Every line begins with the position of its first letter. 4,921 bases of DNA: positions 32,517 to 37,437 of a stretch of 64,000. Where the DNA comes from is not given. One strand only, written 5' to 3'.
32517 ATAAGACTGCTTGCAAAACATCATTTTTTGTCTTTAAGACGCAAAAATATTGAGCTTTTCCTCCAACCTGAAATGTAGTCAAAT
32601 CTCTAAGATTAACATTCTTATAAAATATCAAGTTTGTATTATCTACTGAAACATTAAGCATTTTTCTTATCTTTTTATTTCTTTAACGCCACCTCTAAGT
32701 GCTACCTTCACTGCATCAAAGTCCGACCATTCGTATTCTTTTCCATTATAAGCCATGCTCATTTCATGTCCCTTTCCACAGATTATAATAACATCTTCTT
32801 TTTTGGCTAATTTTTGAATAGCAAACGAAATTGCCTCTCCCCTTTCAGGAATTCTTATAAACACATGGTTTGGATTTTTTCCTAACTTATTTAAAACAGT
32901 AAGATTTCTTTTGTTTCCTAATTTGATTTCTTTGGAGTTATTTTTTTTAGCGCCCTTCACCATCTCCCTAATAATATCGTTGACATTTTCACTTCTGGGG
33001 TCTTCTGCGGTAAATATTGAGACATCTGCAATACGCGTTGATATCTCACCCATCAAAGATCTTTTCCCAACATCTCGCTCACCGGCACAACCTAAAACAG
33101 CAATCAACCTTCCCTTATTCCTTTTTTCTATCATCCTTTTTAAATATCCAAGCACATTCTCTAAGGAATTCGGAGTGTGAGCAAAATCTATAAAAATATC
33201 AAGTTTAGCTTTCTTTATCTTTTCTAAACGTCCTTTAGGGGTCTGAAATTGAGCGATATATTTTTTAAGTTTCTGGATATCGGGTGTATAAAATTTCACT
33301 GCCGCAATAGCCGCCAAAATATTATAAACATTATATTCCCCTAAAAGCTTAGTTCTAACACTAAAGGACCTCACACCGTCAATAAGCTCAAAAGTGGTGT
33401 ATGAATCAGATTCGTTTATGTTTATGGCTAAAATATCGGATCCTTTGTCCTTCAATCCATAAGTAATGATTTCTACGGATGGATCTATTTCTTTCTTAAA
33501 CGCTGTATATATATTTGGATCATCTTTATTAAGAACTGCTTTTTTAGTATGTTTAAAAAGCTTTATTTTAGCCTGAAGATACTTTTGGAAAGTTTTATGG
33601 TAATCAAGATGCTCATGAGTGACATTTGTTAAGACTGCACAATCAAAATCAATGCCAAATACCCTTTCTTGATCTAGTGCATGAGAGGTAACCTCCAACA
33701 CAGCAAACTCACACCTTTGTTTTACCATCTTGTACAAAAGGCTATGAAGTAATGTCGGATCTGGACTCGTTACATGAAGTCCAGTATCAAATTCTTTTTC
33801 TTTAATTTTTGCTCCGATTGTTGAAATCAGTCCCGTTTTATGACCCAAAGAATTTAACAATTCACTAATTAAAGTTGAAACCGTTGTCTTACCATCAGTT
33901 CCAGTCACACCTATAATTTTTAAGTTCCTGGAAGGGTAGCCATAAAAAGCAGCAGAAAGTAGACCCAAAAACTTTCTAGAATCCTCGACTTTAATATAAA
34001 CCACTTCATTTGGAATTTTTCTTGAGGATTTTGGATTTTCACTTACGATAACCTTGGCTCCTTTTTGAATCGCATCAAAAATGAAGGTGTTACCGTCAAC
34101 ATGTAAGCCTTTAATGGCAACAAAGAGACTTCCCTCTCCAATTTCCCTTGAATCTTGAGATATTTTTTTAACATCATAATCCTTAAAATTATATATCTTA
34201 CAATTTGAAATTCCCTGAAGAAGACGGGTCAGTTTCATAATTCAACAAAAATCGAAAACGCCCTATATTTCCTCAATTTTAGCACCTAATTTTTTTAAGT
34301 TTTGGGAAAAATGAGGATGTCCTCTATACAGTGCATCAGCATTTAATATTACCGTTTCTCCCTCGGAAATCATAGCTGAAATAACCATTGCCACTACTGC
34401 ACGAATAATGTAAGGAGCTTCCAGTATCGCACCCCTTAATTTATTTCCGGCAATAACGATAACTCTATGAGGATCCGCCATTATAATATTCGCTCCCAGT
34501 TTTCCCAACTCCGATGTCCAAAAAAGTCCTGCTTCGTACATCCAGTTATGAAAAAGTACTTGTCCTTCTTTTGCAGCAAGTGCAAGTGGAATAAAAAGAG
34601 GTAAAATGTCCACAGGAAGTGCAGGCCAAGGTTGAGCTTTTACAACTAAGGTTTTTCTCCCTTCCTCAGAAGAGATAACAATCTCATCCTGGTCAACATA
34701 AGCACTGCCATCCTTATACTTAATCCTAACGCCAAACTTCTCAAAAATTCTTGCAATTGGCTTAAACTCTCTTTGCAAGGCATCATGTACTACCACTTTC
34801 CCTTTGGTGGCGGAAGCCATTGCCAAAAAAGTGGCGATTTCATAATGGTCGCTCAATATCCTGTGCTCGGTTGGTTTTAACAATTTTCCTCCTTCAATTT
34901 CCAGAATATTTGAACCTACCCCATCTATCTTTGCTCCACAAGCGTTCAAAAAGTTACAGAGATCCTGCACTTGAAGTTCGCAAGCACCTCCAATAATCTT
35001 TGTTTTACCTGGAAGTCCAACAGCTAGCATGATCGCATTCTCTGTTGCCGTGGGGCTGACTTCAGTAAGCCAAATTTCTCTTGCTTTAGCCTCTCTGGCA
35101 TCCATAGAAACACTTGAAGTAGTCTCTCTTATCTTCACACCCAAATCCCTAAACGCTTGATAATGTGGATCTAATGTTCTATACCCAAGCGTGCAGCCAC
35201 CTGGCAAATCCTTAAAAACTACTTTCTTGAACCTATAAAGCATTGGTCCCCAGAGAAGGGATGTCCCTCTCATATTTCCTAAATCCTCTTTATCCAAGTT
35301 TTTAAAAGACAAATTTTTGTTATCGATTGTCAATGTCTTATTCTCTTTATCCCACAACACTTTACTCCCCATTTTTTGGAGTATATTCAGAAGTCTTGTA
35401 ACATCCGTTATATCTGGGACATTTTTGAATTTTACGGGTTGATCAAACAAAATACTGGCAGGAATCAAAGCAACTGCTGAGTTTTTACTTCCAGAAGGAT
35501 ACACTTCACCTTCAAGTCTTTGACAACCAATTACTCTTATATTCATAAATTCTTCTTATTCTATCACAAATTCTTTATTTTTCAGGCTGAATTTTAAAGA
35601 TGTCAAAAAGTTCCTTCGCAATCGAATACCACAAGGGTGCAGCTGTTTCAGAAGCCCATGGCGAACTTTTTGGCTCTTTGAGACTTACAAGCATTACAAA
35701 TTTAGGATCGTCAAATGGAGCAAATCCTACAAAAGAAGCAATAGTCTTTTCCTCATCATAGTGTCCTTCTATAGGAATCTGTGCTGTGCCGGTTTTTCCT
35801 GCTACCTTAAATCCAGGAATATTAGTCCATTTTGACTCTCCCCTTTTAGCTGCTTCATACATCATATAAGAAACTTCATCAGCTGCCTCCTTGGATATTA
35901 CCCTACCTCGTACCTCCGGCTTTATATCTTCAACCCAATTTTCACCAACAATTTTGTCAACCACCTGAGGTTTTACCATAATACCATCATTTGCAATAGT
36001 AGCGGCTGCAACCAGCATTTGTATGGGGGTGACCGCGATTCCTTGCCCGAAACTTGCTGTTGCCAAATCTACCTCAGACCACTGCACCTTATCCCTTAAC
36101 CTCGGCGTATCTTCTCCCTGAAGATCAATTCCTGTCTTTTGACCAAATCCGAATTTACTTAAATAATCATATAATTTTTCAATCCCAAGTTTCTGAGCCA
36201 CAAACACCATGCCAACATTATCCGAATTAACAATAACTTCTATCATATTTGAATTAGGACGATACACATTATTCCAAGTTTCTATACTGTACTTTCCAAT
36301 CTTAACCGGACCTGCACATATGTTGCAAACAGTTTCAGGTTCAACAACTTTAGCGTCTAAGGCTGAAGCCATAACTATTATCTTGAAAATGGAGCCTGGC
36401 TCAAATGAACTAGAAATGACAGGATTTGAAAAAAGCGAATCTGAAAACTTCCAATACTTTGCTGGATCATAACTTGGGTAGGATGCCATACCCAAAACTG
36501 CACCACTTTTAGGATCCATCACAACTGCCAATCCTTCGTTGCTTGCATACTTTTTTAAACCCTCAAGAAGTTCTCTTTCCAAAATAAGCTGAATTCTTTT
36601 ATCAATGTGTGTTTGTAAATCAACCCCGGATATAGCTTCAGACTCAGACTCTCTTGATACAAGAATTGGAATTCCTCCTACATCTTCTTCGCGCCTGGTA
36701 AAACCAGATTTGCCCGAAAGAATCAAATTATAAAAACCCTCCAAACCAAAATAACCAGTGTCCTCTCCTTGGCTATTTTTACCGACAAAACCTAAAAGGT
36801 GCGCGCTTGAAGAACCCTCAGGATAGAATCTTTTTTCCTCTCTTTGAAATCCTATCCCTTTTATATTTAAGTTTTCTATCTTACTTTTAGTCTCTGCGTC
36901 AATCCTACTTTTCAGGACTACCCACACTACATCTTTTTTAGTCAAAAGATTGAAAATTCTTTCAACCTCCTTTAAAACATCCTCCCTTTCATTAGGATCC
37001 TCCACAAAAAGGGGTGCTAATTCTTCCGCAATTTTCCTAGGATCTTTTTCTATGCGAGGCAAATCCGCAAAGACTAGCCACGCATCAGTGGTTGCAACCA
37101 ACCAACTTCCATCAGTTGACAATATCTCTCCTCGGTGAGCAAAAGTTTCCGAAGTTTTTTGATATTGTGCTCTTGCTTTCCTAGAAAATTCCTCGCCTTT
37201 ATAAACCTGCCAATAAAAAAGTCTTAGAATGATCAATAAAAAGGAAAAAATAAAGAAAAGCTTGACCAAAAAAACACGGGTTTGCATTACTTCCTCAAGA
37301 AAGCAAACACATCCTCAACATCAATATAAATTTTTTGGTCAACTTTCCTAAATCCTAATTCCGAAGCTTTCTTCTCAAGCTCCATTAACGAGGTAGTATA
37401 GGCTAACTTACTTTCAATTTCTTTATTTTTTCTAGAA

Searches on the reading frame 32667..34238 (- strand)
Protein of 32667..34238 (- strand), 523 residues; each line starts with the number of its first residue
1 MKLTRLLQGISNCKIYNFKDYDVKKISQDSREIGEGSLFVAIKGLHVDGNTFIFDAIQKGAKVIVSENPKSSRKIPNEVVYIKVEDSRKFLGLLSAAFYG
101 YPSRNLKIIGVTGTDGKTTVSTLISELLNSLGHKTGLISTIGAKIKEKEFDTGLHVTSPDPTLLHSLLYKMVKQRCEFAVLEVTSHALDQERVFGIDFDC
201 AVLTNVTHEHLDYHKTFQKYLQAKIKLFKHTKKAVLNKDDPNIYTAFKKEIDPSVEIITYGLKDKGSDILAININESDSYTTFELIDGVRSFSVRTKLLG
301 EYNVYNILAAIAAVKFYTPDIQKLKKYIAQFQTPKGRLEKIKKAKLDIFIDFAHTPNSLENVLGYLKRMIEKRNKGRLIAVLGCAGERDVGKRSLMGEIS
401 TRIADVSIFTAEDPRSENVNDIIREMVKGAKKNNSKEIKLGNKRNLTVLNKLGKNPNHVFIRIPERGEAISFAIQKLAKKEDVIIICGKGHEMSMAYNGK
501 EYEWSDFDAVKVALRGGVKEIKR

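Call 11: search_protein_families(library=pfam, proteins=[window:32667-34238:-], max_evalue=0.01)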
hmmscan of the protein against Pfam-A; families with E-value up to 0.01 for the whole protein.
window:32667-34238:- (523 aa): 3 families
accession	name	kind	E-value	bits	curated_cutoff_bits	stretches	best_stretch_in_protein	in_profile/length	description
PF08245.18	Mur_ligase_M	-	1.2e-52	179.3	24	1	111-314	1-200/200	Mur ligase middle domain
PF02875.26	Mur_ligase_C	-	2.9e-24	86.7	28.4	1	336-490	1-127/127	Mur ligase, glutamate ligase domain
PF01225.30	Mur_ligase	-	4.1e-11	43.5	21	1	24-99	3-95/95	Mur ligase family, catalytic domain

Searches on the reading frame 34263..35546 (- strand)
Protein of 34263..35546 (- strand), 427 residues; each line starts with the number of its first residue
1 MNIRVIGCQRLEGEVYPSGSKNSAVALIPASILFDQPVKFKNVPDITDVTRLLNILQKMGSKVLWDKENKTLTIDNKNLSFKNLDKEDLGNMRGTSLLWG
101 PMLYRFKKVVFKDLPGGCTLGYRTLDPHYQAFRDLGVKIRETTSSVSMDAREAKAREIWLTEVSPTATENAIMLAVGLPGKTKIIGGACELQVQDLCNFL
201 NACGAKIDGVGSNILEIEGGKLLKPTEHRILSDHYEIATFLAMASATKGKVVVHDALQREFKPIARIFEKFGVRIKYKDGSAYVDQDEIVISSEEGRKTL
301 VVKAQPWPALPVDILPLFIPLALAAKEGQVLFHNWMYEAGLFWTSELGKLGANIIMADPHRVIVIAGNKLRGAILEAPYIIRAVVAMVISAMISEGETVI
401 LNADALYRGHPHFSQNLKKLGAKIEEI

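Call 11: search_protein_families(library=pfam, proteins=[window:34263-35546:-], max_evalue=0.01)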
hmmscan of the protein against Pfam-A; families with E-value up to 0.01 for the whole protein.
window:34263-35546:- (427 aa): 2 families
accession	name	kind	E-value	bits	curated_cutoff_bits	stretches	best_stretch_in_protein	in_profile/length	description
PF00275.25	EPSP_synthase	-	4.9e-55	187.4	22.8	1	8-417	4-417/417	EPSP synthase (3-phosphoshikimate 1-carboxyvinyltransferase)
PF07833.16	Cu_amine_oxidN1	-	0.00034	21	24.2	0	55-78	27-50/108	Copper amine oxidase N-terminal domain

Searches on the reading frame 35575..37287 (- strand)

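Call 11: search_protein_families(library=pfam, proteins=[window:35575-37287:-], max_evalue=0.01)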
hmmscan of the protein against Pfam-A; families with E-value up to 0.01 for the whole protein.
window:35575-37287:- (570 aa): 2 families
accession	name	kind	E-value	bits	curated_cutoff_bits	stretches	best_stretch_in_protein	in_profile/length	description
PF00905.27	Transpeptidase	-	3.9e-78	263.1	22.1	1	252-556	1-297/299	Penicillin binding protein transpeptidase domain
PF03717.20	PBP_dimer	-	6.6e-17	62.9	24.4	1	50-206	4-174/180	Penicillin-binding Protein dimerisation domain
